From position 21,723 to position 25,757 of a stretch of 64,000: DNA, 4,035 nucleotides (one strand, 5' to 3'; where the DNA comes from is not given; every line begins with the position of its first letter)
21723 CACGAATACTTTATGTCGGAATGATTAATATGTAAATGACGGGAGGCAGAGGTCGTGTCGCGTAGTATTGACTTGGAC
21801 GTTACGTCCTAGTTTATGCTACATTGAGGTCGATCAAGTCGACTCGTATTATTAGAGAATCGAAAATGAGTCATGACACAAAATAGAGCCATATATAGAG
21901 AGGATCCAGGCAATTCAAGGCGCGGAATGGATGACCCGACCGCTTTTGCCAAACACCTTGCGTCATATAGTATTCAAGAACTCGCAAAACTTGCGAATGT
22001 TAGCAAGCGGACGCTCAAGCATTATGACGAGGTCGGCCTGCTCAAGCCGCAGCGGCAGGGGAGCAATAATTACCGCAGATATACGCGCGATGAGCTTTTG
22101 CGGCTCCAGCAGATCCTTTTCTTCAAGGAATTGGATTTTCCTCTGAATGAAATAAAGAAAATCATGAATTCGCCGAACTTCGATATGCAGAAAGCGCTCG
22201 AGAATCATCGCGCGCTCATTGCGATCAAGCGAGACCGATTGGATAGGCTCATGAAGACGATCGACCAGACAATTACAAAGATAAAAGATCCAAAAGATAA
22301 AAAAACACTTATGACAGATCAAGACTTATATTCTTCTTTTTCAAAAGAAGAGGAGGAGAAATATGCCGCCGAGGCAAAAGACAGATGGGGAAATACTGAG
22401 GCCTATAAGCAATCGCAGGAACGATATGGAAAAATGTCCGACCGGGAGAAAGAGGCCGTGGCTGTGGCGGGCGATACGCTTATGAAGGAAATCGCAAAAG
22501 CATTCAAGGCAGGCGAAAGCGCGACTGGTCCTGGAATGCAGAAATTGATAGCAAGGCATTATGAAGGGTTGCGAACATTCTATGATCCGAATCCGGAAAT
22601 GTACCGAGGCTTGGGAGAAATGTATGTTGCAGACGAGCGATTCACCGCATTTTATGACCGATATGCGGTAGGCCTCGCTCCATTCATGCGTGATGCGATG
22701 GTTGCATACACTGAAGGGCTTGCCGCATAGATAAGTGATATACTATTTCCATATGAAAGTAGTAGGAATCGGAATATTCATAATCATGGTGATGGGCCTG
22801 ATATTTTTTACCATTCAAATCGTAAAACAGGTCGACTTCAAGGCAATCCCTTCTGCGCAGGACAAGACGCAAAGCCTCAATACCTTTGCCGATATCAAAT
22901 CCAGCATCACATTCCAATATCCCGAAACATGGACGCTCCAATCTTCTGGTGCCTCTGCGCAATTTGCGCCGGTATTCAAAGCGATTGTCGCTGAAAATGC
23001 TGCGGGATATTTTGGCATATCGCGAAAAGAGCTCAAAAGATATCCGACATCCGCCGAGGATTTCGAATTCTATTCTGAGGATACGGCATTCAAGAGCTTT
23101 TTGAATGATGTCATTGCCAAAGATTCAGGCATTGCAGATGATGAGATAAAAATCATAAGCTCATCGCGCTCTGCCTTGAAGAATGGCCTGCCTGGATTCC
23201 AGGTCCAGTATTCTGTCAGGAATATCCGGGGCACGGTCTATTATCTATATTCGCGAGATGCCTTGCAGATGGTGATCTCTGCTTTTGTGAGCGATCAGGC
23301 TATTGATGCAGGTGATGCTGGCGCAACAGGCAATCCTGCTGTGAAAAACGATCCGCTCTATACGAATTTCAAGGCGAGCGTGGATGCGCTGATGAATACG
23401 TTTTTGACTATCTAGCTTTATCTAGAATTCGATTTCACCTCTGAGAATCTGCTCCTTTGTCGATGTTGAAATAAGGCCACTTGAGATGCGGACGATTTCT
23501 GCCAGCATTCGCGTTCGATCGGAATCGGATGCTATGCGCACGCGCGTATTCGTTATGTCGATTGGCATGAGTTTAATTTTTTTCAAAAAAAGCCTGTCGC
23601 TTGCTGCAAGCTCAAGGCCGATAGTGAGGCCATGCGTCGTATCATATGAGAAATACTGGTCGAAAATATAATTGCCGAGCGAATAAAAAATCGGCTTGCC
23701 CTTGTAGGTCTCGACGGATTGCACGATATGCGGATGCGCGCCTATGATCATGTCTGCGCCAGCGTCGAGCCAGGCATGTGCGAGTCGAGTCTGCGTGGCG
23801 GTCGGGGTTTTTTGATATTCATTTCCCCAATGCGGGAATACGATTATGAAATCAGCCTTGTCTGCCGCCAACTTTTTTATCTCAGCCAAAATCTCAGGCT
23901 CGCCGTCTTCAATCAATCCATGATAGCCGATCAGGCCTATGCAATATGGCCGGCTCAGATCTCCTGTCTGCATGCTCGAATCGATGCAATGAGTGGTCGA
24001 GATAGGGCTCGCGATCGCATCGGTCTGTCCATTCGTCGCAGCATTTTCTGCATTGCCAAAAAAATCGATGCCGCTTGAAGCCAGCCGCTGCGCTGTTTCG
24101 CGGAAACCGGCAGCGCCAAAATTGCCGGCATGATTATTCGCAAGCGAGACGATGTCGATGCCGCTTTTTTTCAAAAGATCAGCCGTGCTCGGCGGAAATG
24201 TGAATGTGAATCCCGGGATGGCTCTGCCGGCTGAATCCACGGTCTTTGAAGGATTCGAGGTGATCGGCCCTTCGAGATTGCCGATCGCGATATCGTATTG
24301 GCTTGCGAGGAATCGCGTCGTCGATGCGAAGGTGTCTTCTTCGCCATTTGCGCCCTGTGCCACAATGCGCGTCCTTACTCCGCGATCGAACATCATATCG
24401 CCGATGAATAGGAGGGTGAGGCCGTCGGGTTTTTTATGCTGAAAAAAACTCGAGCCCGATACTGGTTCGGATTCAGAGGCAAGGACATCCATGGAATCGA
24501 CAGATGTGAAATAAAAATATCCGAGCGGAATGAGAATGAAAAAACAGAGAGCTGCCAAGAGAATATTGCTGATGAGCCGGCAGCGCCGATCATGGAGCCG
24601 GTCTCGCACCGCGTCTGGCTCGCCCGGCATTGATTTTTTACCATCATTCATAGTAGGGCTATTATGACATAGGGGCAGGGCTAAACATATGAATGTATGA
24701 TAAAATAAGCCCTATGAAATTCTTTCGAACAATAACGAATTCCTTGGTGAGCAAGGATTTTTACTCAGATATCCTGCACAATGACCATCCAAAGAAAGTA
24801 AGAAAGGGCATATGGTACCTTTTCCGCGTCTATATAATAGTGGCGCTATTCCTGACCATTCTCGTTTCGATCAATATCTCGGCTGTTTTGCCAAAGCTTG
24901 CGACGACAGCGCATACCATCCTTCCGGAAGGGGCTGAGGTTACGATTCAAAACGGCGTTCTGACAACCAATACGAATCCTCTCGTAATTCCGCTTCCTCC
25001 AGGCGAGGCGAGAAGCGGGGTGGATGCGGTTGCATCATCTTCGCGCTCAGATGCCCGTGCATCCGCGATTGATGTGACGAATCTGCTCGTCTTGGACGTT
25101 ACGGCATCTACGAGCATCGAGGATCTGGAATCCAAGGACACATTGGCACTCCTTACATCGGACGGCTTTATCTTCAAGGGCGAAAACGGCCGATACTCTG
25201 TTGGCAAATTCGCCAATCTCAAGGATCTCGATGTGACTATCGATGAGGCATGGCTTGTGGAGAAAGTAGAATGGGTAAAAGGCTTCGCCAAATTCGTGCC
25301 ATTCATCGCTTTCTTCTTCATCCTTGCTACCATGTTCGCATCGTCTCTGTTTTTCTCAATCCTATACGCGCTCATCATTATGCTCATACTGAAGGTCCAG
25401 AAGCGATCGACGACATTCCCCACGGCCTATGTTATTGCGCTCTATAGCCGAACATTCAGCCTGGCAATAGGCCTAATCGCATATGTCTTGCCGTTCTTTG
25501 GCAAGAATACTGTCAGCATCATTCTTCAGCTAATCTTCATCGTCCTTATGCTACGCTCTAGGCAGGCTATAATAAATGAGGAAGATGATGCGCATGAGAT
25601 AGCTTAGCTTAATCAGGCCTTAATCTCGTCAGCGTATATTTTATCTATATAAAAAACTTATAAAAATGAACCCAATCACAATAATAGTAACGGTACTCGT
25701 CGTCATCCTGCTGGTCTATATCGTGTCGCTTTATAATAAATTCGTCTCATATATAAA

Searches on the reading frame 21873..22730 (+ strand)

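Call 40: search_protein_families(library=pfam, proteins=[window:21873-22730:+], max_evalue=0.001)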
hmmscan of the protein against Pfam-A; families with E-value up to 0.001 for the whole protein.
window:21873-22730:+ (285 aa): 5 families
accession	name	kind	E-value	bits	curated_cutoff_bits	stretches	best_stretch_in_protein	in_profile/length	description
PF07739.18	TipAS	-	1.9e-35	122.3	23.8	1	164-279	1-117/117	TipAS antibiotic-recognition domain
PF13411.12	MerR_1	-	1.4e-19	70.4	21.6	1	32-99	1-67/69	MerR HTH family regulatory protein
PF00376.29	MerR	-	2.3e-13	50.1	28.2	1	33-70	1-38/38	MerR family regulatory protein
PF09278.17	MerR-DNA-bind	-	8.6e-07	29.9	25.4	1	77-135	3-60/65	MerR, DNA binding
PF12728.13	HTH_17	-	0.00043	20.9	27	1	32-79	2-47/51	Helix-turn-helix domain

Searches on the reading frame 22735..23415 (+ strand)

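Call 40: search_protein_families(library=pfam, proteins=[window:22735-23415:+], max_evalue=0.001)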
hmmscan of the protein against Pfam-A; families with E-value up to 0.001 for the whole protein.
window:22735-23415:+ (226 aa): 1 family
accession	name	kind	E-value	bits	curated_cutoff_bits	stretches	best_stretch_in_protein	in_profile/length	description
PF18933.6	PsbP_2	-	0.00025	21.6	27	1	10-121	2-118/184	PsbP-like protein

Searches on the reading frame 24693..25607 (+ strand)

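Call 40: search_protein_families(library=pfam, proteins=[window:24693-25607:+], max_evalue=0.001)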
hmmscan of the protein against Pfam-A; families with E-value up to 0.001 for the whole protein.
window:24693-25607:+ (304 aa): 2 families
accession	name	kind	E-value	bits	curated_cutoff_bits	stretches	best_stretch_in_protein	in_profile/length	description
PF06691.16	DUF1189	-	2.8e-16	60.2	28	1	34-286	20-243/244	Protein of unknown function (DUF1189)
PF04893.22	Yip1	-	0.00046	20.6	28.6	1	189-284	51-134/173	Yip1 domain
